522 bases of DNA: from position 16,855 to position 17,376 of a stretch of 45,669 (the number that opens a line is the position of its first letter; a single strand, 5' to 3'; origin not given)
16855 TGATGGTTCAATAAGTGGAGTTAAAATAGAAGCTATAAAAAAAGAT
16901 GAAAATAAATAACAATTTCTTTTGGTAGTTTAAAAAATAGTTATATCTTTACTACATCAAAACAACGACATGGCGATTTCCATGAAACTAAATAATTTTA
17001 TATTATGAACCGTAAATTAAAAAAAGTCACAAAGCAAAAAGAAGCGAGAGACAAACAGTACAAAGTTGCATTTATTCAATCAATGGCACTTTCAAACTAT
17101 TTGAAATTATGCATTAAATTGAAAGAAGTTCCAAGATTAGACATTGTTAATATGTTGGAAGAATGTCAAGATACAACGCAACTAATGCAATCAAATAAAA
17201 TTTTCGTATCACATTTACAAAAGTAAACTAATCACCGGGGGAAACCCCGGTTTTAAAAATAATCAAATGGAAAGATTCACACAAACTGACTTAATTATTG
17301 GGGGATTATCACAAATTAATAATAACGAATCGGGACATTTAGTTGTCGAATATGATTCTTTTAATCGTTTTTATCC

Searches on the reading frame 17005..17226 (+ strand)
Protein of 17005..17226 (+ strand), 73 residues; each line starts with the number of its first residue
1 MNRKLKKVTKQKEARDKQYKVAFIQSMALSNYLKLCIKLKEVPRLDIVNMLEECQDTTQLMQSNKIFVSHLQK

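Call 9: search_protein_families(library=phrogs, proteins=[window:17005-17226:+], max_evalue=0.01)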
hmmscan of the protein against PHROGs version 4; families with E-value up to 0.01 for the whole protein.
window:17005-17226:+ (73 aa): 0 families

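Call 10: search_protein_families(library=pfam, proteins=[window:17005-17226:+], max_evalue=0.01)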
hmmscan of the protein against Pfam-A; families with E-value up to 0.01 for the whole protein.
window:17005-17226:+ (73 aa): 0 families

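Call 14: find_homologous_proteins(query=window:17005-17226:+, max_evalue=0.01)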
Query window:17005-17226:+ (73 aa): 2 proteins with E <= 0.01 among 2 candidates.
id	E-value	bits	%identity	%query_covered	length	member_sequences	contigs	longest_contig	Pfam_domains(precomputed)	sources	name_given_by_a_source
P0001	5.7e-38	144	99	100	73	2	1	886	-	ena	-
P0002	3.4e-25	104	70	97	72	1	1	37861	-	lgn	-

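Call 15: find_encoding_contigs(protein=P0002, flank=10000)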
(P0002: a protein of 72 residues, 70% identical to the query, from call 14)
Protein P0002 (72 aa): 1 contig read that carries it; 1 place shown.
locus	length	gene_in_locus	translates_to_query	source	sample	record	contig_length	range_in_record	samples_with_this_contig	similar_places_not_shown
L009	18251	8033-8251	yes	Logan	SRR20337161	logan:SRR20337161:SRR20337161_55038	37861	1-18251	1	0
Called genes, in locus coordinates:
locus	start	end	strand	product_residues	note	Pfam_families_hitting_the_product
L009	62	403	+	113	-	-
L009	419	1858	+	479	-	PF13476:AAA_23, PF13555:AAA_29 (weak)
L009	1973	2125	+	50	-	-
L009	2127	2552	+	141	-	-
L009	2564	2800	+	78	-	-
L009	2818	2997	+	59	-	PF12843:QSregVF_b (weak)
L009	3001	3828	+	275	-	PF00929:RNase_T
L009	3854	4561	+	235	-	-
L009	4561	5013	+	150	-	-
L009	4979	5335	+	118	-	-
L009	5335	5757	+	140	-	PF00436:SSB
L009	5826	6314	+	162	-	-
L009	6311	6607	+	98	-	-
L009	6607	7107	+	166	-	-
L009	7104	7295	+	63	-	-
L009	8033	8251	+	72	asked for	-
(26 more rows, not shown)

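Call 16: find_encoding_contigs(protein=P0001, flank=10000)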
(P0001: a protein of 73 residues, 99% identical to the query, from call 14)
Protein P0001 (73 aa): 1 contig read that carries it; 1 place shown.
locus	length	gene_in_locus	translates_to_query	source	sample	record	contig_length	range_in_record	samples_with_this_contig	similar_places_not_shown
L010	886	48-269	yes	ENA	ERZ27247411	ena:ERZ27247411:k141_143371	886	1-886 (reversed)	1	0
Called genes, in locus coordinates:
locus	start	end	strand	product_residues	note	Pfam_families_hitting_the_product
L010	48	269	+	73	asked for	-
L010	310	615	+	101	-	-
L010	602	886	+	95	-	?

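Call 28: predict_structure(alignment_id=A2)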
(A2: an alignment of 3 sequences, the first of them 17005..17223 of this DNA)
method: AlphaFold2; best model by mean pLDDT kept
length: 73 residues; sequences in the alignment: 3
mean_pLDDT: 85.9   pTM: 0.65
mean pLDDT of the five models: 85.9, 78.6, 74.5, 70.8, 62.8
residues with pLDDT >= 90: 24; 70-90: 47; 50-70: 2; < 50: 0
segments of 3 or more residues with pLDDT < 50: none
pLDDT, mean of each block of 10 residues (from residue 1): 73 84 91 93 88 83 90 82
secondary structure, 60 per line:
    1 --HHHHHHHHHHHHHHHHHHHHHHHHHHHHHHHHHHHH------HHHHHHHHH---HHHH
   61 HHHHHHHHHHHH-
elements in order: H3-38 H45-53 H57-72

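Call 33: search_protein_representatives(protein=window:17005-17226:+)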
Query: 73 residues. Proteins with E-value up to 0.001 (for the whole library): 8; up to 1e-10: 4; up to 1e-30: 0. The best 8 are listed.
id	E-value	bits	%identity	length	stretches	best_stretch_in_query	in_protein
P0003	2.5e-20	87.2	62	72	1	1-71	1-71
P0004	2.4e-15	71.6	63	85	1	15-71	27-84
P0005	2.0e-12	62.4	54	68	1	15-70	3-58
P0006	2.2e-11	59.2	42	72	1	1-71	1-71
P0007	5.0e-09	51.8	45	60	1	16-71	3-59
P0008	6.4e-09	51.4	46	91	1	17-73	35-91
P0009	1.9e-04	37.3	36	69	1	18-67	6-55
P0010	4.4e-04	36.2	36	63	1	17-72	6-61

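Call 35: fold_search(model_id=the predicted structure, library=pdb)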
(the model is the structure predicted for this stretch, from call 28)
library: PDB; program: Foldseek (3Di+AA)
matches with E <= 10: 44; with E <= 0.001: 0
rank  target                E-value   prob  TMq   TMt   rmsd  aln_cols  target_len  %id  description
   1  6wa9_Q                1.4e+00  0.28  0.43  0.45  12.9        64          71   16  Structure of the Chlamydia pneumoniae CdsV and CdsO protein complex (released 2020-09-30)
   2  6wa9_O                1.8e+00  0.23  0.43  0.43  12.9        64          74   16  Structure of the Chlamydia pneumoniae CdsV and CdsO protein complex (released 2020-09-30)
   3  6wa9_N                1.8e+00  0.23  0.48  0.41  12.6        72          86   17  Structure of the Chlamydia pneumoniae CdsV and CdsO protein complex (released 2020-09-30)
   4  6wa9_M                1.8e+00  0.21  0.41  0.46  12.9        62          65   14  Structure of the Chlamydia pneumoniae CdsV and CdsO protein complex (released 2020-09-30)
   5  6wa9_T                1.9e+00  0.21  0.43  0.42  11.6        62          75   16  Structure of the Chlamydia pneumoniae CdsV and CdsO protein complex (released 2020-09-30)
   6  7y6b_D                2.1e+00  0.13  0.29  0.30  10.0        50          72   12  Crystal structure of the EscE/EsaH complex (released 2022-07-20)
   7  6wa9_L                2.2e+00  0.21  0.49  0.43  12.6        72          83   17  Structure of the Chlamydia pneumoniae CdsV and CdsO protein complex (released 2020-09-30)
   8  5ln3_V                2.4e+00  0.05  0.23  0.11  11.3        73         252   22  The human 26S Proteasome at 6.8 Ang. (released 2017-03-22)
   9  7y6b_A                2.5e+00  0.12  0.30  0.30  10.1        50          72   10  Crystal structure of the EscE/EsaH complex (released 2022-07-20)
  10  7y6c_A                2.9e+00  0.12  0.33  0.34  10.4        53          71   11  Crystal structure of the EscE/EsaG/EsaH complex (released 2022-07-20)
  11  1gvn_C                3.3e+00  0.08  0.31  0.28   5.8        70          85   13  Crystal Structure of the Plasmid Maintenance System epsilon/zeta: Meachnism of toxin inactivation and toxin function (released 2003-01-29)
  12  4do2_A                3.7e+00  0.09  0.31  0.37  10.2        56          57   16  Crystal Structure of the Rop protein mutant D30P/A31G at resolution 1.4 resolution. (released 2013-02-13)
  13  6e0a_A                3.9e+00  0.09  0.36  0.12  11.2        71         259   18  Crystal Structure of Helicobacter pylori TlpA Chemoreceptor Ligand Binding Domain (released 2018-09-12)
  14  6t90_K                5.1e+00  0.08  0.33  0.33   7.0        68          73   12  OCT4-SOX2-bound nucleosome - SHL-6 (released 2020-05-06)
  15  4l0r_B                5.8e+00  0.10  0.43  0.43  11.9        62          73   11  Crystal structure of FGF2-interacting protein from Homo sapiens. Northeast Structural Genomics Consortium Target HR902 (released 2013-09-04)
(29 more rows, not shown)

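Call 57: find_encoding_contigs(protein=P0003, flank=6000, max_places=3)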
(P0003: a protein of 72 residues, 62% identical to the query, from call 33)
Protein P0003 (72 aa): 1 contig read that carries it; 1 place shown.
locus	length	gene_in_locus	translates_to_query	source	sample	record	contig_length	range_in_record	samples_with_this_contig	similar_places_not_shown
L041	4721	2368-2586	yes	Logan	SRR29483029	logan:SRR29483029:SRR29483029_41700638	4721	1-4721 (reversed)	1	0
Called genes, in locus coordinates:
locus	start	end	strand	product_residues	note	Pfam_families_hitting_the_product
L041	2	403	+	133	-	?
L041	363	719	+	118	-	-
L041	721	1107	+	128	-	-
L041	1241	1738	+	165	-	-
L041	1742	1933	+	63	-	-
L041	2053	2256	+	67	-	-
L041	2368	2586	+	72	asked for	-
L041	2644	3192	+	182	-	-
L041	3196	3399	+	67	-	-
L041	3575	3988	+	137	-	-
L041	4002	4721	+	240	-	?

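Call 59: find_encoding_contigs(protein=P0007, flank=6000, max_places=3)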
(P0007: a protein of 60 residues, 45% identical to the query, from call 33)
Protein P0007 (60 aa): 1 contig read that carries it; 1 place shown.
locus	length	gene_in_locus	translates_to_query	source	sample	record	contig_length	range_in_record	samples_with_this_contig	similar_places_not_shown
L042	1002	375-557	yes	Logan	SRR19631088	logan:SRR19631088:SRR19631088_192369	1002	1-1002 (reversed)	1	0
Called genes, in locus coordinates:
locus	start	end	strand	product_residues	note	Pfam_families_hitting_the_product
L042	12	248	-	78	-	-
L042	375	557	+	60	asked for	-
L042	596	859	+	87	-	-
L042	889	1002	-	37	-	?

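Call 60: find_encoding_contigs(protein=P0005, flank=6000, max_places=3)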
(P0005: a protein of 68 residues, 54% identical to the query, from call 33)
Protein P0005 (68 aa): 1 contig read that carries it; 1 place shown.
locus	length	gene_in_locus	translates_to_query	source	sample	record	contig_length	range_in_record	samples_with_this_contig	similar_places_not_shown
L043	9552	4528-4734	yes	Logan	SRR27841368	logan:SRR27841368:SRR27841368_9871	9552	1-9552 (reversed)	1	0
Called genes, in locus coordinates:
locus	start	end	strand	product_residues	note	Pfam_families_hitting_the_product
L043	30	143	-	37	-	-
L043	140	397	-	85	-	-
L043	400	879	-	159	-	-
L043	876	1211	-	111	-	-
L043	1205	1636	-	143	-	-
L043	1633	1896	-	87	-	-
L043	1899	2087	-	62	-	-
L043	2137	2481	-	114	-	-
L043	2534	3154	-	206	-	-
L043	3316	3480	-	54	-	-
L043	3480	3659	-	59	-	-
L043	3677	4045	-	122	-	PF09643:YopX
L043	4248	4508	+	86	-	-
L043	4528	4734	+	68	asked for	-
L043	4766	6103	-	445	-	PF03237:Terminase_6N, PF04466:Terminase_3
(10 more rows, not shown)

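Call 67: search_protein_families(library=ncbifam, proteins=[window:17005-17226:+], max_evalue=0.01)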
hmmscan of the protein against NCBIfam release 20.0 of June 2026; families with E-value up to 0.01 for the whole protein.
window:17005-17226:+ (73 aa): 0 families

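Call 71: fold_search(model_id=the predicted structure, library=viral)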
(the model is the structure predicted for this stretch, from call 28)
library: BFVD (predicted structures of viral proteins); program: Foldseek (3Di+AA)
matches with E <= 10: 123; with E <= 0.001: 0
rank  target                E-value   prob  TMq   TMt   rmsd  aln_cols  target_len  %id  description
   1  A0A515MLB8            1.3e+00  0.38  0.51  0.42   9.1        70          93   21  Uncharacterized protein [Mycobacterium phage Mahavrat]
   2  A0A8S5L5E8            2.2e+00  0.13  0.36  0.08  12.6        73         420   11  Maturation protein [ssRNA phage SRR5466728_2]
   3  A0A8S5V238            2.5e+00  0.08  0.32  0.14  11.8        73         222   14  Uncharacterized protein [Myoviridae sp. ctJ2i1]
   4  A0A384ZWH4            2.7e+00  0.13  0.39  0.19  12.9        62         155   16  Uncharacterized protein [Dickeya phage vB_DsoM_JA13]
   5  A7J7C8                3.0e+00  0.16  0.46  0.42  10.3        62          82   16  Uncharacterized protein n424L [Paramecium bursaria Chlorella virus FR483]
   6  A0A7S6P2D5            3.5e+00  0.12  0.47  0.21  11.1        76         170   17  (no name in the UniProt tables at hand)
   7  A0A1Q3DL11            3.7e+00  0.12  0.40  0.12  12.2        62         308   13  Uncharacterized protein [Chionoecetes opilio bacilliform virus]
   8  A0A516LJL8            3.9e+00  0.16  0.55  0.32  13.3        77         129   14  (no name in the UniProt tables at hand)
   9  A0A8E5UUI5            4.2e+00  0.15  0.47  0.39   8.1        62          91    8  (no name in the UniProt tables at hand)
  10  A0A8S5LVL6            4.2e+00  0.09  0.38  0.41   8.2        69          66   14  Uncharacterized protein [Siphoviridae sp. ctFn287]
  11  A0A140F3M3            4.2e+00  0.08  0.35  0.30  13.1        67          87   13  Rubrerythrin diiron-binding domain-containing protein [Pyrobaculum filamentous virus 1]
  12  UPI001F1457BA         4.5e+00  0.14  0.47  0.20  11.9        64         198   14  (no name look-up for this kind of identifier)
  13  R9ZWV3                4.5e+00  0.08  0.30  0.45   9.5        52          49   15  Uncharacterized protein [Cellulophaga phage phi17:2]
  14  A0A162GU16            4.8e+00  0.41  0.70  0.14   2.9        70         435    6  VP80 [Urbanus proteus nucleopolyhedrovirus]
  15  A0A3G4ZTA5            4.8e+00  0.20  0.57  0.19   4.4        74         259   12  Uncharacterized protein [Barrevirus sp.]
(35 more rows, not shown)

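Call 75: search_solved_structures(query=A4, max_evalue=1)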
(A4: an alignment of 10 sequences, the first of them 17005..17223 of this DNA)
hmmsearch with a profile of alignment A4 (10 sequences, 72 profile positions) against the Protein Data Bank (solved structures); distinct sequences matched with E-value up to 1: 1.
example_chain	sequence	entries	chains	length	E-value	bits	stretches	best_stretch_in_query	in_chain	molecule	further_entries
37ap_A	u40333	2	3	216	0.19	14.6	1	10-47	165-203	Putative adenylate kinase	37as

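Call 87: find_encoding_contigs(protein=P0006, flank=5000, max_places=3)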
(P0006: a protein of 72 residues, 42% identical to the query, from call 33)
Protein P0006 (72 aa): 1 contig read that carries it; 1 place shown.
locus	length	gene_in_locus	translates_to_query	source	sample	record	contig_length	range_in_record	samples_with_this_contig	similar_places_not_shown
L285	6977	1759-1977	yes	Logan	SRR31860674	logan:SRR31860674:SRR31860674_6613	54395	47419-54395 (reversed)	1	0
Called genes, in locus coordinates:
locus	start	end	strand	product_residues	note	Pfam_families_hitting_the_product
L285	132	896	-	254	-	PF02498:Bro-N, PF26567:BstA_C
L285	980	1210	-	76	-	-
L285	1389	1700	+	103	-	-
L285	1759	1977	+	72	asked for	-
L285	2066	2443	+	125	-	PF10902:WYL_2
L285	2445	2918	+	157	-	-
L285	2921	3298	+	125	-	-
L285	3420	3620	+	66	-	-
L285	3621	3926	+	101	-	PF01381:HTH_3 (weak)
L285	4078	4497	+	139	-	PF05766:NinG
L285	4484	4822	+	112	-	-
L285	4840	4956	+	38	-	-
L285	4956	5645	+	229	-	PF01507:PAPS_reduct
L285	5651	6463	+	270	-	-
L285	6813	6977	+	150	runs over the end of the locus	-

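Call 88: find_encoding_contigs(protein=P0004, flank=5000, max_places=3)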
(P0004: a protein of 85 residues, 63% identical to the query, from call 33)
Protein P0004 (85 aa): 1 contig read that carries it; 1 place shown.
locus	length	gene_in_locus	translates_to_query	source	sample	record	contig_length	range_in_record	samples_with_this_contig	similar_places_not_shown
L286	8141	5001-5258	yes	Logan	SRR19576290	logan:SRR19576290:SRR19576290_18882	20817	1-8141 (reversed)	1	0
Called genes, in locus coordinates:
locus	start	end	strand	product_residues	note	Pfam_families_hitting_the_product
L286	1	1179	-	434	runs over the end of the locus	PF03237:Terminase_6N, PF04466:Terminase_3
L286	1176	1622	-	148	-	PF20901:Sf6_terminase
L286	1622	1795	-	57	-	-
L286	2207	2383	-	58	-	-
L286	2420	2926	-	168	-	-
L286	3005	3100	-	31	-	-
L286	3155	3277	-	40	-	-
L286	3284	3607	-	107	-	-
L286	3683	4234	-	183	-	PF05766:NinG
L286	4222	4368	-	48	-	-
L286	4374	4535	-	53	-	-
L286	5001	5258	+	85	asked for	-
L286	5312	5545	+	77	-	-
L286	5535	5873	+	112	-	-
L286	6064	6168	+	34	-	-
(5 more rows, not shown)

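Call 89: find_encoding_contigs(protein=P0008, flank=5000, max_places=3)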
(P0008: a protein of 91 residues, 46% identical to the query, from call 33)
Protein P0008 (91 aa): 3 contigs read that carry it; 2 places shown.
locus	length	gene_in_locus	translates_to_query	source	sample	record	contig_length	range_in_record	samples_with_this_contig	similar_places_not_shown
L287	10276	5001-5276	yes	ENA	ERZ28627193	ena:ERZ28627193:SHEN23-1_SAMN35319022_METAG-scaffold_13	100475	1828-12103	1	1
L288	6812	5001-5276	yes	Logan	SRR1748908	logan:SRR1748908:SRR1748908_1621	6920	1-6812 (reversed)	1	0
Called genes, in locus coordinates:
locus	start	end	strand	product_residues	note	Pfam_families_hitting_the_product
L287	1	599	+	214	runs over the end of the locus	PF04404:ERF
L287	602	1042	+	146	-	-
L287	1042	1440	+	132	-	-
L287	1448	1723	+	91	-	PF11325:DUF3127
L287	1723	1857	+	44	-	-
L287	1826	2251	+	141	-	-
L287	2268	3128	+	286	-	-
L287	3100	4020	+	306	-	-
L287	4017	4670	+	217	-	-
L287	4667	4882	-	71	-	-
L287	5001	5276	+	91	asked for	-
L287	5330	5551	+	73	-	-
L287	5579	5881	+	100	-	-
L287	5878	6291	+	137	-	PF09643:YopX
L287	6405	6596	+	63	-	-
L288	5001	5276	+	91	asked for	-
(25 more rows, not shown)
